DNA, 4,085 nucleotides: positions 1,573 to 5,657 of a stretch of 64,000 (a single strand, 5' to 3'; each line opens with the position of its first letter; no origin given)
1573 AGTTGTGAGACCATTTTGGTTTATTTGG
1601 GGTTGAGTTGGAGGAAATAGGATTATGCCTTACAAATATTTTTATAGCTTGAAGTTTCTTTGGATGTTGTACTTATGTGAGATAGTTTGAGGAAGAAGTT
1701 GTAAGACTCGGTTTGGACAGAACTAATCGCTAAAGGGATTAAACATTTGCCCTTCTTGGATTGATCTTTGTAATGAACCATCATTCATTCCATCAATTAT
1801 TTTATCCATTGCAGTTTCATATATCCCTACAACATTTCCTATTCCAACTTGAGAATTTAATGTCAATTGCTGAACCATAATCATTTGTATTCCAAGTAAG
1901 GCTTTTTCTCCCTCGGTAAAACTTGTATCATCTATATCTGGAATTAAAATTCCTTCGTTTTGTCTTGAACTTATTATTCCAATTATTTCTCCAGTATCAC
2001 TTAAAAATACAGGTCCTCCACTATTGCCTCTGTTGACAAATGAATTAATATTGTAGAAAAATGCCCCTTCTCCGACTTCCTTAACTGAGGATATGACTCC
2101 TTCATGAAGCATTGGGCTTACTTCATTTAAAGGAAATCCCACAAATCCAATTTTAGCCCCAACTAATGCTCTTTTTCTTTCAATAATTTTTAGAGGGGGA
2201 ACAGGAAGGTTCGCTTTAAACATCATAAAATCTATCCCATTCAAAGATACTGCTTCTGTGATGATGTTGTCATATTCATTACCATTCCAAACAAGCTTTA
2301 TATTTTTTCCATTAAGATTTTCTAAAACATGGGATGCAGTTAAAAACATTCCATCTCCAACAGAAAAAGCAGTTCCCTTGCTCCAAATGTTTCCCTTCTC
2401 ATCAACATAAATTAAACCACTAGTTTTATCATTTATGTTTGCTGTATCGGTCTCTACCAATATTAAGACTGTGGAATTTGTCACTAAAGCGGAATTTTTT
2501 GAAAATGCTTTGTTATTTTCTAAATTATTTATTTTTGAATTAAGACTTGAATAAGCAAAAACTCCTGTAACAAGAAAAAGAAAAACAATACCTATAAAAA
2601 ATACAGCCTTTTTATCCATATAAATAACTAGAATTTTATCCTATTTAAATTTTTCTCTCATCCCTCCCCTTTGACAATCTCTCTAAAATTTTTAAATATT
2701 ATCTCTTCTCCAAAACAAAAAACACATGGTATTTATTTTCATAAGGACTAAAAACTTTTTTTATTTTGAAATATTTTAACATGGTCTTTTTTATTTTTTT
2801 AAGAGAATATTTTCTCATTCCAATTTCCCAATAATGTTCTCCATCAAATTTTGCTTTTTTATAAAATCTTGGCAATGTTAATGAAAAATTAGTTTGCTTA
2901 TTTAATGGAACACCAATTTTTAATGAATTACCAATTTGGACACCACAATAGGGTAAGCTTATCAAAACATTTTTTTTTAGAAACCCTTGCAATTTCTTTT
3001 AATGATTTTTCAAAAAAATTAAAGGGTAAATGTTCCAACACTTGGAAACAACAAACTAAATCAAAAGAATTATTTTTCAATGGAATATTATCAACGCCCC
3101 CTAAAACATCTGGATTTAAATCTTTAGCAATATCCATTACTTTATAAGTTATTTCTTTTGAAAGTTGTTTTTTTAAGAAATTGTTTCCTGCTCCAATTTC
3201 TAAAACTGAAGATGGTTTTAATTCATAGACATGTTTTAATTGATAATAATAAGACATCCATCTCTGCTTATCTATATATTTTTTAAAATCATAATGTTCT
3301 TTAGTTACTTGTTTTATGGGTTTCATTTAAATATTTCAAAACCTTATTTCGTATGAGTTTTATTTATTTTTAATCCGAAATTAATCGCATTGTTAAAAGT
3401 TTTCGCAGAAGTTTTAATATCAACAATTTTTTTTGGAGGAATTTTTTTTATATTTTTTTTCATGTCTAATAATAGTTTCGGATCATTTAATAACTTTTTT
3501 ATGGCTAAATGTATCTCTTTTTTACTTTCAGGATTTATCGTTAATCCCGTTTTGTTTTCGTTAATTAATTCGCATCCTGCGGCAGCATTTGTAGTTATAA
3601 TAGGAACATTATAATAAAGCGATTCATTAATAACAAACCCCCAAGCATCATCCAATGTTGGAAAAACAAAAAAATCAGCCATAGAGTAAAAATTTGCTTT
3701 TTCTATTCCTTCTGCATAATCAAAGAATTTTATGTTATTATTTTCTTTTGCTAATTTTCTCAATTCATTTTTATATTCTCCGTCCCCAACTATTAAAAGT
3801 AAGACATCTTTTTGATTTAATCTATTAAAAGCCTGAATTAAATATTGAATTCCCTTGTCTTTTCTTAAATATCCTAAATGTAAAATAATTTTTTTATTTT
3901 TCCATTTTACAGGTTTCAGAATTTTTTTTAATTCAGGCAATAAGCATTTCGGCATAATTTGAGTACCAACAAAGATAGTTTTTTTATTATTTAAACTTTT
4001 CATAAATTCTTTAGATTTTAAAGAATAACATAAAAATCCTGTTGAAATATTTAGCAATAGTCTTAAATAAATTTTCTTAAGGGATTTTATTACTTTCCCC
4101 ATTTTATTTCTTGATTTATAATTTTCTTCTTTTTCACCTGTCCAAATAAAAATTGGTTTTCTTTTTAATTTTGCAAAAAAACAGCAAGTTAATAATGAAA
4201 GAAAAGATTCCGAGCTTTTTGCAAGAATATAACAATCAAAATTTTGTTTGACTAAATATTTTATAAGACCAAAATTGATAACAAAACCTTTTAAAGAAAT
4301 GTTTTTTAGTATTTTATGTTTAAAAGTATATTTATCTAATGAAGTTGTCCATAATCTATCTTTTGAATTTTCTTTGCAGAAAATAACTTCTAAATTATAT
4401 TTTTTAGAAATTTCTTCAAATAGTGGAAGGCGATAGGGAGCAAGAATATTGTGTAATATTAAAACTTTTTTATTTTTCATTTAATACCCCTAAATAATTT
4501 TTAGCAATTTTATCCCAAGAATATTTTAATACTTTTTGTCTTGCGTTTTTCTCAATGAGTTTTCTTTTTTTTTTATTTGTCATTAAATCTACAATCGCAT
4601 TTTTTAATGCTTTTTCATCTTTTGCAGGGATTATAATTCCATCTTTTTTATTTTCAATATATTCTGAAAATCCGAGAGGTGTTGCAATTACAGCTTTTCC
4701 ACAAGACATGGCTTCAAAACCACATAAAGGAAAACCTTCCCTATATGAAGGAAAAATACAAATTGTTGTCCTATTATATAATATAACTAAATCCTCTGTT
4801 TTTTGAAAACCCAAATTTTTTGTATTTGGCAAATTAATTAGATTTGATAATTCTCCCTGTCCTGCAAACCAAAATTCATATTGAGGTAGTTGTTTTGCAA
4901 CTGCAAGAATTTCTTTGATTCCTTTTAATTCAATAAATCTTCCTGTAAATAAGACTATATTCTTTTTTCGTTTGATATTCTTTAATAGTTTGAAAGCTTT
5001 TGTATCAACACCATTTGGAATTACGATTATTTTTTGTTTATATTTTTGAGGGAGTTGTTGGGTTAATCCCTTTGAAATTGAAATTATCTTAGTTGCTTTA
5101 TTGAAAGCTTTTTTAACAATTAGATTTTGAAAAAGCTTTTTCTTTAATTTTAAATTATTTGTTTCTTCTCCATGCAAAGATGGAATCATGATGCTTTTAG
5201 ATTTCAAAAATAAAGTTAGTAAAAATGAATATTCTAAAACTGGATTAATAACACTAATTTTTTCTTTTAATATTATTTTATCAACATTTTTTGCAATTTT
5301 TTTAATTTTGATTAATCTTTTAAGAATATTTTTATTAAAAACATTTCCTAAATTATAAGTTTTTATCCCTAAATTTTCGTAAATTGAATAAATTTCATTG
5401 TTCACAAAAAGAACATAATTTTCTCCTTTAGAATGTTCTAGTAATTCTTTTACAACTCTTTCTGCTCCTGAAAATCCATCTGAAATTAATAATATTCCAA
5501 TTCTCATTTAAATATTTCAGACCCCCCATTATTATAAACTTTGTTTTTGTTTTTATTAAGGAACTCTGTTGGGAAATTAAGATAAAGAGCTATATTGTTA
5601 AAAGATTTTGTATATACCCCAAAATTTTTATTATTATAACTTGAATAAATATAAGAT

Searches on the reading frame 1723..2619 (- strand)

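Call 118: search_protein_families(library=pfam, max_evalue=0.0001, proteins=[window:1723-2619:-])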
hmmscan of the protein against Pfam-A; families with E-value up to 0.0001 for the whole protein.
window:1723-2619:- (298 aa): 2 families
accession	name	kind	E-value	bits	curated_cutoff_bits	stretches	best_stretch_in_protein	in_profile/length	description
PF13365.12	Trypsin_2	-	3.4e-16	60.7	27.6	1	82-215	1-144/144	Trypsin-like peptidase domain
PF00089.32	Trypsin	-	1.3e-05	25.6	20.6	0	195-221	175-200/220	Trypsin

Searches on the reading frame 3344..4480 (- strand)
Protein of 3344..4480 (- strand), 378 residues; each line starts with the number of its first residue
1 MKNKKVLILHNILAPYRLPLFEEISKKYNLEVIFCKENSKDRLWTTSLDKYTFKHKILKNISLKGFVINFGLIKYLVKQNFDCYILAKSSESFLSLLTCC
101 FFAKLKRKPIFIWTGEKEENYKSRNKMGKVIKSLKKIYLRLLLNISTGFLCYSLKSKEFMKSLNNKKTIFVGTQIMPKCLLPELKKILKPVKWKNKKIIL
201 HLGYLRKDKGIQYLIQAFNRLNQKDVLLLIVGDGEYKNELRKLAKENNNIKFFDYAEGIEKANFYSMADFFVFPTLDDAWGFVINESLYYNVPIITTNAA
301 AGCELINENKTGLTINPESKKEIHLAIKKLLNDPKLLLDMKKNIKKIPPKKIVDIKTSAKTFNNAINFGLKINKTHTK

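Call 118: search_protein_families(library=pfam, max_evalue=0.0001, proteins=[window:3344-4480:-])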
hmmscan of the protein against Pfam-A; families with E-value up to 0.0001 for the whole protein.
window:3344-4480:- (378 aa): 2 families
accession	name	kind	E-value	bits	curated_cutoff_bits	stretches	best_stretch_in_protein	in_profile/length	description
PF00534.26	Glycos_transf_1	-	8.1e-33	113.8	26.4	1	192-346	11-171/172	Glycosyl transferases group 1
PF13692.12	Glyco_trans_1_4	-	3.9e-26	92.4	27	1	197-333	2-142/142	Glycosyl transferases group 1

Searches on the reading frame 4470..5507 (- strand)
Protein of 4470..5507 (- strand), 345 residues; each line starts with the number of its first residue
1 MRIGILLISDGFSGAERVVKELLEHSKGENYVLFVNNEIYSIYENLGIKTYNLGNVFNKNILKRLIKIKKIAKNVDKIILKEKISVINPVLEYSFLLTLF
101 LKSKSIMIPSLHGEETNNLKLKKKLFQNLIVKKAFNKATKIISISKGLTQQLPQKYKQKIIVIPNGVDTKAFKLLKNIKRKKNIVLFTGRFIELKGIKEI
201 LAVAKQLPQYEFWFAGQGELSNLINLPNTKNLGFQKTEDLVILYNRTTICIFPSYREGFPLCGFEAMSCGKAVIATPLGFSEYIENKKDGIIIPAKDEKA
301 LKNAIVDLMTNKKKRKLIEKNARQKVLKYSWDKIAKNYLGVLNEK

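Call 118: search_protein_families(library=pfam, max_evalue=0.0001, proteins=[window:4470-5507:-])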
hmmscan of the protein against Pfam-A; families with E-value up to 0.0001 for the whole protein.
window:4470-5507:- (345 aa): 5 families
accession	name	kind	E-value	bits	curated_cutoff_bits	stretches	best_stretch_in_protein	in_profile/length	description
PF00534.26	Glycos_transf_1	-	6.3e-29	101.1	26.4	1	177-324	10-171/172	Glycosyl transferases group 1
PF13692.12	Glyco_trans_1_4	-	9.2e-25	88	27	1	183-311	2-142/142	Glycosyl transferases group 1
PF13439.12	Glyco_transf_4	-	5.7e-09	36.7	28.5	1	13-170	2-169/170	Glycosyltransferase Family 4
PF13524.12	Glyco_trans_1_2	-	5.3e-08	33.4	25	1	199-339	4-143/144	Glycosyl transferase-like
PF20706.3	GT4-conflict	-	1.5e-07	31.2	26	1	238-336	273-383/385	Family 4 Glycosyltransferase in conflict systems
